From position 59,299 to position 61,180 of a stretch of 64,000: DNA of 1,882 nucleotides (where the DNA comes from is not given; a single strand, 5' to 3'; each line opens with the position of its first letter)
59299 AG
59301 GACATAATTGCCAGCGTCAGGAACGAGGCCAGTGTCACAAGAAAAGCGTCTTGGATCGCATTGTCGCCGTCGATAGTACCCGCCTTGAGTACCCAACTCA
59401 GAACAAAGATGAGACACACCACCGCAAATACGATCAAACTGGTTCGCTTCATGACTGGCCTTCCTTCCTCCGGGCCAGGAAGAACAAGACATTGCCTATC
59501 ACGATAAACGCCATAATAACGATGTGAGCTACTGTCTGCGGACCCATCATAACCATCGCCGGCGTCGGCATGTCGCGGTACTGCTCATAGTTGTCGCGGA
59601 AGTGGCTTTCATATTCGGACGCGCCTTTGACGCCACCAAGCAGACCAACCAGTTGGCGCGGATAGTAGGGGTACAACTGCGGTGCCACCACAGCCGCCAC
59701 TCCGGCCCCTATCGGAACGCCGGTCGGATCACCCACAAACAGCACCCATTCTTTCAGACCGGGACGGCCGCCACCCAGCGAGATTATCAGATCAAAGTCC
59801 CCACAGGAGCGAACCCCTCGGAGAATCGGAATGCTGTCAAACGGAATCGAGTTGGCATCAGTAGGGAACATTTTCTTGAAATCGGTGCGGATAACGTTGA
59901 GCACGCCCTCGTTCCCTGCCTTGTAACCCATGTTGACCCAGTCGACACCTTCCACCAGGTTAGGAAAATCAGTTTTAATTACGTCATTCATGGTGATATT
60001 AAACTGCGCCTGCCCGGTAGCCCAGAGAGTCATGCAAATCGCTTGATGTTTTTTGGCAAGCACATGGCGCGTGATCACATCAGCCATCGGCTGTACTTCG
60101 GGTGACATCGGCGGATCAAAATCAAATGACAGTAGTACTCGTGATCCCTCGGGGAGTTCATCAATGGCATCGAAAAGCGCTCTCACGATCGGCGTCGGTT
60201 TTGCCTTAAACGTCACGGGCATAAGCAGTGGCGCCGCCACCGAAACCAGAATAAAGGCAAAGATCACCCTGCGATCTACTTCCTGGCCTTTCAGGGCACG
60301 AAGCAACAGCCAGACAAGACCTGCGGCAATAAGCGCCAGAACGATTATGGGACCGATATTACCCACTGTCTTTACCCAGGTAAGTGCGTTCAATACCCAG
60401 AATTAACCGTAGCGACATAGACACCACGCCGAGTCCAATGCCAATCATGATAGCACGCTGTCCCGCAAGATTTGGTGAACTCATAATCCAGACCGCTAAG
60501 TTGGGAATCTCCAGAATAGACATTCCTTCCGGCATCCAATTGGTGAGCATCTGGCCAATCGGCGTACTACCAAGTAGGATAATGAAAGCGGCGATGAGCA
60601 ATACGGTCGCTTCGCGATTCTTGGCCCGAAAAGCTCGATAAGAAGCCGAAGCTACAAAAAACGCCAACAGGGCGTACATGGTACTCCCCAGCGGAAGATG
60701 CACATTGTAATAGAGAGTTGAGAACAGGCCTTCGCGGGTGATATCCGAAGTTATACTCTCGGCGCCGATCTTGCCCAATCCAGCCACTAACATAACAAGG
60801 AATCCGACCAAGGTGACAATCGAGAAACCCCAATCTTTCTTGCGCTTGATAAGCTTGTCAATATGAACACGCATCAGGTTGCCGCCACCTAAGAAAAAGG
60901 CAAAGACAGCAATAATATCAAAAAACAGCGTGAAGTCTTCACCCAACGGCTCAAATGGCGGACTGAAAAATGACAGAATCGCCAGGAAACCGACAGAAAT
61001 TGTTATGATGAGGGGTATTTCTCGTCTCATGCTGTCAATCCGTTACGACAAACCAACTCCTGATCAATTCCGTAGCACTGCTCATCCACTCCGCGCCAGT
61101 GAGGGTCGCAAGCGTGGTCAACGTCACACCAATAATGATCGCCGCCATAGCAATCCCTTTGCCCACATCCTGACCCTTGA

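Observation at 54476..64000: Tandem array of a four-gene, all-membrane-protein module (C-D-A-B) with no recognisable function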

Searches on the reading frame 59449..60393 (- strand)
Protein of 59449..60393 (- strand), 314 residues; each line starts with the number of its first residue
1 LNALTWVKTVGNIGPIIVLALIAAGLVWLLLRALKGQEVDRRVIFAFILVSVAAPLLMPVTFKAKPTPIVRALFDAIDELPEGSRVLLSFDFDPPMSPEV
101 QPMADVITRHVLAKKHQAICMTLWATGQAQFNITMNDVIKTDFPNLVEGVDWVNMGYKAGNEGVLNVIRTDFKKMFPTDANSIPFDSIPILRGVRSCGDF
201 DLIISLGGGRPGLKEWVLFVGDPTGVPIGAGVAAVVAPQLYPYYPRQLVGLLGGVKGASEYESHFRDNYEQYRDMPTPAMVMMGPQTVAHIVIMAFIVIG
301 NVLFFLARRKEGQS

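Call 3: search_protein_families(library=pfam, proteins=[window:59449-60393:-], max_evalue=1)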
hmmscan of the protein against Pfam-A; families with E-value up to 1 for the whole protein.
window:59449-60393:- (314 aa): 1 family
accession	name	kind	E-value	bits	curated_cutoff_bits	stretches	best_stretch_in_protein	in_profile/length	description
PF25637.1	DUF7942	-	0.61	10.5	26.7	1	8-60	6-57/104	Family of unknown function (DUF7942)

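Call 4: search_protein_families(library=ncbifam, proteins=[window:59449-60393:-], max_evalue=1)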
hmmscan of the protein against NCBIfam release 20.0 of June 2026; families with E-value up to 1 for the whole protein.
window:59449-60393:- (314 aa): 1 family
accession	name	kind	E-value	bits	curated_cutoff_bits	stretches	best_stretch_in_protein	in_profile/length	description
NF001194.0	PRK00159.1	equivalog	0.018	15.2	102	0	16-39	35-58/87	cell division protein CrgA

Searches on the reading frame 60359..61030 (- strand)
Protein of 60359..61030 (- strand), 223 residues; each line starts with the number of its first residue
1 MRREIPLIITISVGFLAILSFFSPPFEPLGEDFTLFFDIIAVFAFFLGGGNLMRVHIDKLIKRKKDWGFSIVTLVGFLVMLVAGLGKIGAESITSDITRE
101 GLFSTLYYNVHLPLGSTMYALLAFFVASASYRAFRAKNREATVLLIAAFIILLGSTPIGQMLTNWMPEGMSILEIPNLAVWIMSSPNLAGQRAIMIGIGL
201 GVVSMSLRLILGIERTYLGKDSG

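Call 3: search_protein_families(library=pfam, proteins=[window:60359-61030:-], max_evalue=1)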
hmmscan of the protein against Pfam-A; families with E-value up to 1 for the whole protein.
window:60359-61030:- (223 aa): 5 families
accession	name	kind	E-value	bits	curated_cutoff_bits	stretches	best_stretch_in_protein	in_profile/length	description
PF02628.20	COX15-CtaA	-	0.0008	19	29.9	1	39-152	92-192/322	Cytochrome oxidase assembly protein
PF01757.29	Acyl_transf_3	-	0.017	14.6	31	1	7-170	151-301/326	Acyltransferase domain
PF07695.17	7TMR-DISM_7TM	-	0.12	12.7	29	0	16-157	43-168/205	7TM diverse intracellular signalling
PF25487.1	ETR1_N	-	0.18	12.6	27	1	131-168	29-65/97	Ethylene receptor 1-like, N-terminal domain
PF24357.1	TMD0_ABC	-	0.25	11.9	27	0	35-89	28-83/159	ABC transporter TMD0 domain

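Call 4: search_protein_families(library=ncbifam, proteins=[window:60359-61030:-], max_evalue=1)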
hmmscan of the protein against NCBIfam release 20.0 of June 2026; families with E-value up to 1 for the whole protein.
window:60359-61030:- (223 aa): 3 families
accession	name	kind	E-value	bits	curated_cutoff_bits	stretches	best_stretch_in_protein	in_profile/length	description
NF042915.1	MAB_1171c_fam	subfamily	0.027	13.5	100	1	58-151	16-108/362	MAB_1171c family putative transporter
NF010260.0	PRK13706.1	equivalog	0.093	12.6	419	1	106-153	143-190/248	conjugal transfer pilus acetylase TraX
NF009316.0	PRK12674.1-5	equivalog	0.56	10.1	122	0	106-159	33-84/121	Na+/H+ antiporter subunit G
